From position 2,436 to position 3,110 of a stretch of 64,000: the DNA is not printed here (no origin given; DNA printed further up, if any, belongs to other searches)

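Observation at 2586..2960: Phage-encoded methylglyoxal synthase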

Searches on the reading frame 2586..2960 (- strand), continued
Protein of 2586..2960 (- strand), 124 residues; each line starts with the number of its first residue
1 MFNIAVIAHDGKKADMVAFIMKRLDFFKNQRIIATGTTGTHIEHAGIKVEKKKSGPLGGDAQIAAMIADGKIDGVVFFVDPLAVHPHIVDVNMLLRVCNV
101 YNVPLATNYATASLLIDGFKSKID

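Call 30: find_related_loci(query=A1, collection=genome_contigs, flank=6000)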
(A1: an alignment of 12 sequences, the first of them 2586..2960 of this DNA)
Query A1 (124 aa) in genome_contigs; peptide patterns used: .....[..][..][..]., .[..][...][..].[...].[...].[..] (x = any residue, [..] = any of these).
600 stretches matched a pattern (row limit reached: there are more); 590 encode a relative of the query (tblastn E <= 1e-3); the best 80 are kept; 80 distinct loci.
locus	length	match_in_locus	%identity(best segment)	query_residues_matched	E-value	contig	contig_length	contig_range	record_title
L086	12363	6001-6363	63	1-119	9e-49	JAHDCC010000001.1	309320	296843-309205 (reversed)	MAG: Acidimicrobiales bacterium isolate MAG-125 RZ_51, whole genome shotgun sequence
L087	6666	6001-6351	63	3-119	1e-47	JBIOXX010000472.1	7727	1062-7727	MAG: bacterium isolate MAG045 k127_615119, whole genome shotgun sequence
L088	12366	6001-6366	61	1-120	2e-47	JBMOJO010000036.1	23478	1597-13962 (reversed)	MAG: Saprospiraceae bacterium isolate Deming_bin.580 contig5239, whole genome shotgun sequence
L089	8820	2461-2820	58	4-123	2e-47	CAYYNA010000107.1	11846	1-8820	MAG TPA_asm: uncultured Roseivirgaceae bacterium isolate SRP135972_co1_255 genome assembly, contig: NODE_6990_length_118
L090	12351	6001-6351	62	3-119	2e-46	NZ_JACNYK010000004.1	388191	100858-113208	Sphingobacterium arenae strain KCTC 32294 NODE_4_length_388191_cov_41.523447, whole genome shotgun sequence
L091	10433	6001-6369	59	4-124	1e-46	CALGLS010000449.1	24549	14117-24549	MAG: uncultured Saprospiraceae bacterium isolate H3_Bin_METABAT__84_sub_1 genome assembly, contig: c_000000637438, whole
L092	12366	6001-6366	61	2-121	5e-46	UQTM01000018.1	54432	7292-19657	uncultured Odoribacter sp. isolate UMGS628 genome assembly, contig: NODE_239_length_54432_cov_5.512386, whole genome sho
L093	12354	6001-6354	62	5-120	3e-46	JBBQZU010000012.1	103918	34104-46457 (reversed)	MAG: Flavobacteriales bacterium isolate Co_metawrap_2251 Cmw_2251_k141_23849756_length_103918_cov_37.9986, whole genome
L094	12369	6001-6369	57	1-123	3e-46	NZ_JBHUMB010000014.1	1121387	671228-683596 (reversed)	Sphingobacterium populi strain KCTC 42247 platanus_K_default_14, whole genome shotgun sequence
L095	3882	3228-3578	62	2-116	3e-46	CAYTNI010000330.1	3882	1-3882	MAG TPA_asm: uncultured Saprospiraceae bacterium isolate binchicken_co176_20 genome assembly, contig: NODE_26947_length_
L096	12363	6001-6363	60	1-119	4e-46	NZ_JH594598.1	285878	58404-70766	Odoribacter laneus YIT 12061 supercont1.3, whole genome shotgun sequence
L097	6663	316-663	62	4-117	7e-46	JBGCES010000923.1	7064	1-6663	MAG: Saprospiraceae bacterium isolate SGMAG-41 contig923, whole genome shotgun sequence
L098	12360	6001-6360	61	2-119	9e-46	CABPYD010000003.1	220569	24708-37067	MAG TPA_asm: uncultured Odoribacter sp. isolate MGYG-HGUT-00343 genome assembly, contig: GUT_GENOME007443_3, whole genom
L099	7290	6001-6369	61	2-122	8e-46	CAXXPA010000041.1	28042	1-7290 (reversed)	MAG: Bacteroidales bacterium isolate 7230157a-bac2-44d2-b64d-f02b708be741 genome assembly, contig: contig_41, whole geno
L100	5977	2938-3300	61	1-119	7e-46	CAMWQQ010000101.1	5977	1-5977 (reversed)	MAG TPA_asm: uncultured Odoribacter sp. isolate SRR14411283_bin.19_metawrap_v1.3_MAG genome assembly, contig: NODE.2565_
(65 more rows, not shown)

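Call 53: find_encoding_contigs(protein=window:2586-2960:-, flank=10000, max_places=4)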
Protein window:2586-2960:- (124 aa): 19 contigs read that carry it; 4 places shown.
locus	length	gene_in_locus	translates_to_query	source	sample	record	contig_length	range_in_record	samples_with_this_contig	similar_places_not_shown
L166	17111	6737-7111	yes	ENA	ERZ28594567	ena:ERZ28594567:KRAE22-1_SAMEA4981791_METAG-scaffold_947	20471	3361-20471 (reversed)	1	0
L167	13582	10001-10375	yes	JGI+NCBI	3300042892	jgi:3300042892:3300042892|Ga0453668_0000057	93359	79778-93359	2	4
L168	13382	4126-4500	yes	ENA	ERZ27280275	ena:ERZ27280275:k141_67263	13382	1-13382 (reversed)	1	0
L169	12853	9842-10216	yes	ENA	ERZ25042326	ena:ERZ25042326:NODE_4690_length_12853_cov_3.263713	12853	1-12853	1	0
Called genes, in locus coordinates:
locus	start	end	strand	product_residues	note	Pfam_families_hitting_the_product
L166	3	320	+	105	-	?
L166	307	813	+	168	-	-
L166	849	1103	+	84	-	-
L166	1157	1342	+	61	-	-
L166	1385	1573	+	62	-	-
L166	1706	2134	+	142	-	PF24240:DUF7448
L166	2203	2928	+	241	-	PF00149:Metallophos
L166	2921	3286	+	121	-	PF10504:DUF2452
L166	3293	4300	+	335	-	PF03951:Gln-synt_N, PF00120:Gln-synt_C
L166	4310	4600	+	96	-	-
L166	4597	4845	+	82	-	-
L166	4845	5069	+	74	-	-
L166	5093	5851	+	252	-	PF06414:Zeta_toxin (faint), PF13671:AAA_33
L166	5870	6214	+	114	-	-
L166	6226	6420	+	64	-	-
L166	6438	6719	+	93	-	-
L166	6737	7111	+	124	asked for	PF02142:MGS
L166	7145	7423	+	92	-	-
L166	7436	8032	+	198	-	-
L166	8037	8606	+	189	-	PF25185:Tad3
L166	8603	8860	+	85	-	-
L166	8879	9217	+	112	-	-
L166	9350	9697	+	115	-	-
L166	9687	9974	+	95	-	-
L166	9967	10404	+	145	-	-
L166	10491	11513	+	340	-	PF24308:DUF7487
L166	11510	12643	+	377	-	PF00303:Thymidylat_synt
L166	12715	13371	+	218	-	PF07460:NUMOD3 (faint)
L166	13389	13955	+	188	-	-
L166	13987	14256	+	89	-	-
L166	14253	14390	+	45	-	-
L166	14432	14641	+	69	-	-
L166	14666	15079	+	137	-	-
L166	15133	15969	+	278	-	-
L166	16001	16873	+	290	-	-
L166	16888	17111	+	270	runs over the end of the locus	-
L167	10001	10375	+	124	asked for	PF02142:MGS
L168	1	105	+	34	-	?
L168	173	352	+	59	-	-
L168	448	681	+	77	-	-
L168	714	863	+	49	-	-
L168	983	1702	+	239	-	PF00149:Metallophos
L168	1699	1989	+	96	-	-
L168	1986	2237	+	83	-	-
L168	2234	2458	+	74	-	-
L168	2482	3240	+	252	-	PF06414:Zeta_toxin (faint), PF13671:AAA_33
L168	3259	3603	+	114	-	-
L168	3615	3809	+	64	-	-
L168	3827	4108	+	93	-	-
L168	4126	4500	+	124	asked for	PF02142:MGS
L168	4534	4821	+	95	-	-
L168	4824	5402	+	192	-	-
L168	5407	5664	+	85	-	-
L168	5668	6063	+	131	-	-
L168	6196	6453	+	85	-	-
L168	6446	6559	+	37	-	-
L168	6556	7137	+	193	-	PF25185:Tad3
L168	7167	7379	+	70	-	-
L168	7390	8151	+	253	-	-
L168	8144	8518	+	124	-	-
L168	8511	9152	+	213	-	PF02511:Thy1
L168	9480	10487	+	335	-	-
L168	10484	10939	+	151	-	-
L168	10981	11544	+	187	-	-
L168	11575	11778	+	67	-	-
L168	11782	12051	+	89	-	-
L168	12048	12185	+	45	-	-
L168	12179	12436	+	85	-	-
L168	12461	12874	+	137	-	-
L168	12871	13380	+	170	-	?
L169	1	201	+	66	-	?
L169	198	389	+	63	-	-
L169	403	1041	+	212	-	-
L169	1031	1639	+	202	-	PF01223:Endonuclease_NS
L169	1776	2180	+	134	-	PF00293:NUDIX, PF14815:NUDIX_4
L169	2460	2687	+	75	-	-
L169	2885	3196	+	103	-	-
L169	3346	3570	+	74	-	-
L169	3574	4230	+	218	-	-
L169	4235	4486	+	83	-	-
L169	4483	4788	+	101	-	-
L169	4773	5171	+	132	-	-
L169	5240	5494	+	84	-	-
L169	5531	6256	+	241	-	PF00149:Metallophos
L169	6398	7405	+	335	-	PF03951:Gln-synt_N, PF00120:Gln-synt_C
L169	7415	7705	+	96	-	-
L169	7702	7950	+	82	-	-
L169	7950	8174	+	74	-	-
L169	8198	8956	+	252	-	PF06414:Zeta_toxin (faint), PF13671:AAA_33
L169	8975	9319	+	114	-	-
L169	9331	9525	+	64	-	-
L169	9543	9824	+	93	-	-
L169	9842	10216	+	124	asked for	PF02142:MGS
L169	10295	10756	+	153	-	-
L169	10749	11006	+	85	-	-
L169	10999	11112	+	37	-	-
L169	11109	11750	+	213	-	PF02511:Thy1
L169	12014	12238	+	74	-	-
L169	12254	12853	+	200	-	?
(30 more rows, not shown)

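Call 61: get_annotated_region(hit=H1, flank=3000)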
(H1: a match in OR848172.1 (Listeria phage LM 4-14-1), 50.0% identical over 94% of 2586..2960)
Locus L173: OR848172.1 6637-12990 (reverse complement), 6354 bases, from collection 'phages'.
description: UNVERIFIED_ORG: Listeria phage LM 4-14-1 clone NODE_75_length_13034_cov_39.078953 genomic sequence.
organism: Listeria phage LM 4-14-1 (NCBI taxid 3113836)
taxonomy: Viruses
host: Listeria monocytogenes; source: wastewater; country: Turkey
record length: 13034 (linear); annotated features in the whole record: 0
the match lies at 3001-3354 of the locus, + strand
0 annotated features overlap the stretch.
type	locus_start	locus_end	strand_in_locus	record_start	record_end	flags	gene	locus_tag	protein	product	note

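Call 62: get_annotated_region(hit=H12, flank=4000)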
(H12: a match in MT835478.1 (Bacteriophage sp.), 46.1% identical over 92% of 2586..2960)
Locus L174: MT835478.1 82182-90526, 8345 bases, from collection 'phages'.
description: UNVERIFIED: Bacteriophage sp. clone scaffold_11 genomic sequence.
organism: Bacteriophage sp. (NCBI taxid 38018)
taxonomy: Viruses
host: -; source: human fecal samples; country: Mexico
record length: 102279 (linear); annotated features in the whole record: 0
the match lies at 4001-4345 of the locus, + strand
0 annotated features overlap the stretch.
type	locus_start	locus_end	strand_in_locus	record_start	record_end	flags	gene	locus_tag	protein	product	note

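Call 65: search_protein_families(library=pfam, proteins=[L173:2164-2982:+, L173:3417-4598:+, L173:4588-5565:+, L173:26-862:+, L174:2881-3993:+, L174:4368-5369:+, L174:6187-7617:+, L174:1773-2564:+, L174:2-1054:+], max_evalue=0.00001)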
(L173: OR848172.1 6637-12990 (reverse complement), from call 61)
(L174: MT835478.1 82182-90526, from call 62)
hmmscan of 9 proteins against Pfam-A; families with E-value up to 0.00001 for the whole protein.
L173:2164-2982:+ (272 aa): 3 families
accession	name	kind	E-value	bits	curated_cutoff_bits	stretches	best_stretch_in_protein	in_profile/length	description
PF01113.26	DapB_N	-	6.6e-37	126.8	25.6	1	10-134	1-124/124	Dihydrodipicolinate reductase, N-terminus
PF05173.19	DapB_C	-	3.2e-34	118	27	1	137-271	1-121/121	Dihydrodipicolinate reductase, C-terminus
PF01408.29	GFO_IDH_MocA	-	8.3e-08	33.4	24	1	10-125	1-113/120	Oxidoreductase family, NAD-binding Rossmann fold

L173:3417-4598:+ (393 aa): 3 families
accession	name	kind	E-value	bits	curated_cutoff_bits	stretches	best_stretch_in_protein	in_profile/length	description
PF01743.26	PolyA_pol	-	1.7e-37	129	23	1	22-141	1-125/126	Poly A polymerase head domain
PF13735.12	tRNA_NucTran2_2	-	3.2e-35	121.8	27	1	246-387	4-148/149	tRNA nucleotidyltransferase domain 2 putative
PF12627.12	PolyA_pol_RNAbd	-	1.8e-12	47.3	22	1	169-228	1-61/64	Probable RNA and SrmB- binding site of polymerase A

L173:4588-5565:+ (325 aa): 4 families
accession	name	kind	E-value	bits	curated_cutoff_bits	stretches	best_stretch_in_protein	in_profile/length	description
PF03099.24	BPL_LplA_LipB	-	1.7e-20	73.8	21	1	89-212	3-133/133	Biotin/lipoate A/B protein ligase family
PF08279.18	HTH_11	-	1.5e-17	63.6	25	1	5-59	2-55/55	HTH domain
PF02237.23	BPL_C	-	4.8e-07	30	21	1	285-321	11-47/48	Biotin protein ligase C terminal domain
PF16917.10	BPL_LplA_LipB_2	-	2.5e-06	27.6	27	1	130-270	37-182/183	Biotin/lipoate A/B protein ligase family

L173:26-862:+ (278 aa): 1 family
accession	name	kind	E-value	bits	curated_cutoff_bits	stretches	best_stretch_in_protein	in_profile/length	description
PF01266.30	DAO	-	6.7e-39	134.8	27.9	1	29-257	114-353/353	FAD dependent oxidoreductase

L174:2881-3993:+ (370 aa): 1 family
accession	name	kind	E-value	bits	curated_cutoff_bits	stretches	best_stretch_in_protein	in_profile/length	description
PF01098.24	FTSW_RODA_SPOVE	-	2.8e-81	273.7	26.4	1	16-360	5-351/356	Cell cycle protein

L174:4368-5369:+ (333 aa): 1 family
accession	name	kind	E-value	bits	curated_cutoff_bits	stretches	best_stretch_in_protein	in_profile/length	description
PF00768.25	Peptidase_S11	-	1.8e-51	175.3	27.6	1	81-315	9-238/239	D-alanyl-D-alanine carboxypeptidase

L174:6187-7617:+ (476 aa): 1 family
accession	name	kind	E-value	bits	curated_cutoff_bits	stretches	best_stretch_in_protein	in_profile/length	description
PF12700.13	HlyD_2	-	1.4e-31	110.1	25.1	2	200-344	205-351/416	HlyD family secretion protein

L174:1773-2564:+ (263 aa): 7 families
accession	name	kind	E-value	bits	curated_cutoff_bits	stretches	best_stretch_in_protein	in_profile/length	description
PF13614.12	AAA_31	-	9.8e-25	87.9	27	1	3-159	2-164/177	AAA domain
PF10609.15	ParA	-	7e-21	75.2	27.1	1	2-236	3-245/246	NUBPL iron-transfer P-loop NTPase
PF01656.29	CbiA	-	3.4e-20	72.7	25.4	1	5-218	1-125/125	CobQ/CobB/MinD/ParA nucleotide binding domain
PF09140.17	MipZ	-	4e-11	43.2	20.7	1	4-162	2-145/262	ATPase MipZ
PF06564.18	CBP_BcsQ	-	1.1e-10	41.9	21.3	1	4-148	3-151/234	Cellulose biosynthesis protein BcsQ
PF02374.21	ArsA_ATPase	-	1.4e-10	41.4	24.3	1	5-40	3-38/305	Anion-transporting ATPase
PF00142.24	Fer4_NifH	-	4.5e-08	33.3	25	0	8-40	5-37/271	4Fe-4S iron sulfur cluster binding proteins, NifH/frxC family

L174:2-1054:+ (350 aa): 1 family
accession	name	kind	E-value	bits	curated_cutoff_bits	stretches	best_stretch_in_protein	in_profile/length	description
PF00905.27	Transpeptidase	-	1e-42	146.8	22.1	1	6-316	1-293/299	Penicillin binding protein transpeptidase domain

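Call 70: list_cluster_members(proteins=[P0010, P0030, P0036, P0040, P0049, P0058, P0081, P0086, P0091, P0104])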
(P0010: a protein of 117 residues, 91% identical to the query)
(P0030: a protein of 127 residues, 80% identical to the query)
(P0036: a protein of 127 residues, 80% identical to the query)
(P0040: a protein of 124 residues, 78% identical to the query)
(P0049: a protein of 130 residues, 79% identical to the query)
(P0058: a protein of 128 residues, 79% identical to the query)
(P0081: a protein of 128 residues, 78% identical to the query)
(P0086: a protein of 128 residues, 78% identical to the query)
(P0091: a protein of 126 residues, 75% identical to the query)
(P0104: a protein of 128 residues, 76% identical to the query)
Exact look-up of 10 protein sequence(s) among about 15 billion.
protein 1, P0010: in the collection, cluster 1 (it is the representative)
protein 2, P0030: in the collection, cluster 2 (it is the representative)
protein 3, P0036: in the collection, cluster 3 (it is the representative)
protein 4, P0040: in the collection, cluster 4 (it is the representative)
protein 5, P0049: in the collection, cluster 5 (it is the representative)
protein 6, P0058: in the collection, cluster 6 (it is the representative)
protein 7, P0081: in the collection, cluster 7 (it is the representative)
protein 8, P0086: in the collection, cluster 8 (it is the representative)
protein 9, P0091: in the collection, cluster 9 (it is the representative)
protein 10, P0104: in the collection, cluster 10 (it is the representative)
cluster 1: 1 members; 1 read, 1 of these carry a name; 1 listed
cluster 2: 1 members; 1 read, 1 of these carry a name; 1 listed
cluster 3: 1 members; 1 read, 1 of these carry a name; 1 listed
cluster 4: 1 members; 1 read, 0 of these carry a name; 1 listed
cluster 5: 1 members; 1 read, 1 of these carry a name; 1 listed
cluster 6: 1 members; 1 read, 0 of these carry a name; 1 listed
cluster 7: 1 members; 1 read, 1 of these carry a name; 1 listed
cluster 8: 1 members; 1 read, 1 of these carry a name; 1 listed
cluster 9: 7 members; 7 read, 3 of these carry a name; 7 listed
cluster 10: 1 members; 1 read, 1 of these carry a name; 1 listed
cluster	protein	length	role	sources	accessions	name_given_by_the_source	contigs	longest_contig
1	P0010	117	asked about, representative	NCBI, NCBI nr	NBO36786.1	methylglyoxal synthase, partial [bacterium] | methylglyoxal synthase [bacterium]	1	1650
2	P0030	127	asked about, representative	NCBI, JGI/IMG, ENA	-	methylglyoxal synthase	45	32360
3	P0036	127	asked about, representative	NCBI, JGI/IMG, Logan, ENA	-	methylglyoxal synthase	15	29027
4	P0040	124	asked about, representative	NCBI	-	-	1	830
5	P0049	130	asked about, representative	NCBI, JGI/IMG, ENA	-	methylglyoxal synthase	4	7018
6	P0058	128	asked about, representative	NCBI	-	-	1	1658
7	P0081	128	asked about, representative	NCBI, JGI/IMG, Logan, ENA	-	methylglyoxal synthase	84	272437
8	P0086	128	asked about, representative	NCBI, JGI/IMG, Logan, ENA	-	methylglyoxal synthase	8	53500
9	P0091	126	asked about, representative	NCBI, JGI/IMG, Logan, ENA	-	methylglyoxal synthase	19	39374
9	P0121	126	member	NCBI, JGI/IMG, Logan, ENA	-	methylglyoxal synthase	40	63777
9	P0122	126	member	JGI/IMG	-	methylglyoxal synthase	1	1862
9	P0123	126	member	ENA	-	-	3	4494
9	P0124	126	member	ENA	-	-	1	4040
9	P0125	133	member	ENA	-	-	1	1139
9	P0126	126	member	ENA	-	-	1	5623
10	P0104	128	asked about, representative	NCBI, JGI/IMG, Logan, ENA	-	methylglyoxal synthase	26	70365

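Call 71: predict_structure(alignment_id=A2)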
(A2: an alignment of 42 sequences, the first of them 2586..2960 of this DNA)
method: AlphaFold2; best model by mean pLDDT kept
length: 124 residues; sequences in the alignment: 42
mean_pLDDT: 86.0   pTM: 0.82
mean pLDDT of the five models: 86.0, 84.5, 84.2, 83.3, 82.3
residues with pLDDT >= 90: 52; 70-90: 59; 50-70: 13; < 50: 0
segments of 3 or more residues with pLDDT < 50: none
pLDDT, mean of each block of 10 residues (from residue 1): 90 85 87 92 92 78 94 87 63 91 89 89 77
secondary structure, 60 per line:
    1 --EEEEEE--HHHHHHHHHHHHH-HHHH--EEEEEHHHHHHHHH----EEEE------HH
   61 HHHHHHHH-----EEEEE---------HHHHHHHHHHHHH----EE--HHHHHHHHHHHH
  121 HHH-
elements in order: E3-8 H11-23 H25-28 E31-35 H36-44 E49-52 H59-68 E74-78 H88-100 H109-123

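Call 73: fold_search(model_id=the predicted structure, library=pdb)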
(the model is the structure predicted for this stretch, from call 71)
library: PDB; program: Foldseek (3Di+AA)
matches with E <= 10: 1531; with E <= 0.001: 37
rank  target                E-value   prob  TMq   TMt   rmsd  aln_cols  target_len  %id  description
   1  1wo8_B                1.5e-12  1.00  0.82  0.83   2.7       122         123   51  Crystal structure of methylglyoxal synthase from Thermus thermophilus HB8 (released 2005-08-23)
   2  6f2c_I                1.6e-12  1.00  0.81  0.81   2.6       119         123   50  Methylglyoxal synthase MgsA from Bacillus subtilis (released 2018-03-07)
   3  6f2c_A                1.6e-12  1.00  0.81  0.81   2.7       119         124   50  Methylglyoxal synthase MgsA from Bacillus subtilis (released 2018-03-07)
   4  6f2c_G                1.8e-12  1.00  0.82  0.83   2.6       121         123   50  Methylglyoxal synthase MgsA from Bacillus subtilis (released 2018-03-07)
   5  1wo8_A                2.8e-12  1.00  0.83  0.82   2.6       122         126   51  Crystal structure of methylglyoxal synthase from Thermus thermophilus HB8 (released 2005-08-23)
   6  6f2c_B                3.2e-12  1.00  0.81  0.82   2.6       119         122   50  Methylglyoxal synthase MgsA from Bacillus subtilis (released 2018-03-07)
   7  1wo8_E                8.0e-12  1.00  0.82  0.83   2.6       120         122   51  Crystal structure of methylglyoxal synthase from Thermus thermophilus HB8 (released 2005-08-23)
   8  8u2v_A                1.4e-11  1.00  0.84  0.83   2.6       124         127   48  Crystal Structure of methylglyoxal synthase from Borrelia burgdorferi (released 2023-09-13)
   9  2x8w                  3.1e-11  1.00  0.83  0.82   2.7       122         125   52  The Crystal Structure of Methylglyoxal Synthase from Thermus sp. GH5 Bound to Malonate. (released 2011-03-23)
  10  8u2v_B                8.9e-11  1.00  0.84  0.83   2.6       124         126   48  Crystal Structure of methylglyoxal synthase from Borrelia burgdorferi (released 2023-09-13)
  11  2xw6_B                5.2e-10  1.00  0.84  0.82   2.8       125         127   50  The Crystal Structure of Methylglyoxal Synthase from Thermus sp. GH5 Bound to Phosphate Ion. (released 2011-11-09)
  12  1b93_C                1.4e-09  1.00  0.82  0.71   2.2       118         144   44  METHYLGLYOXAL SYNTHASE FROM ESCHERICHIA COLI (released 1999-03-16)
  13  2xw6_C                1.6e-09  1.00  0.82  0.82   2.8       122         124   52  The Crystal Structure of Methylglyoxal Synthase from Thermus sp. GH5 Bound to Phosphate Ion. (released 2011-11-09)
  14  5h3l_C                2.5e-09  1.00  0.80  0.70   2.3       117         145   44  Structure of methylglyoxal synthase crystallised as a contaminant (released 2016-11-09)
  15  2xw6_A                3.0e-09  1.00  0.82  0.79   2.8       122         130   52  The Crystal Structure of Methylglyoxal Synthase from Thermus sp. GH5 Bound to Phosphate Ion. (released 2011-11-09)
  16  1b93_B                3.4e-09  1.00  0.82  0.69   2.2       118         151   44  METHYLGLYOXAL SYNTHASE FROM ESCHERICHIA COLI (released 1999-03-16)
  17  1b93_A                4.2e-09  1.00  0.80  0.68   2.6       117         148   44  METHYLGLYOXAL SYNTHASE FROM ESCHERICHIA COLI (released 1999-03-16)
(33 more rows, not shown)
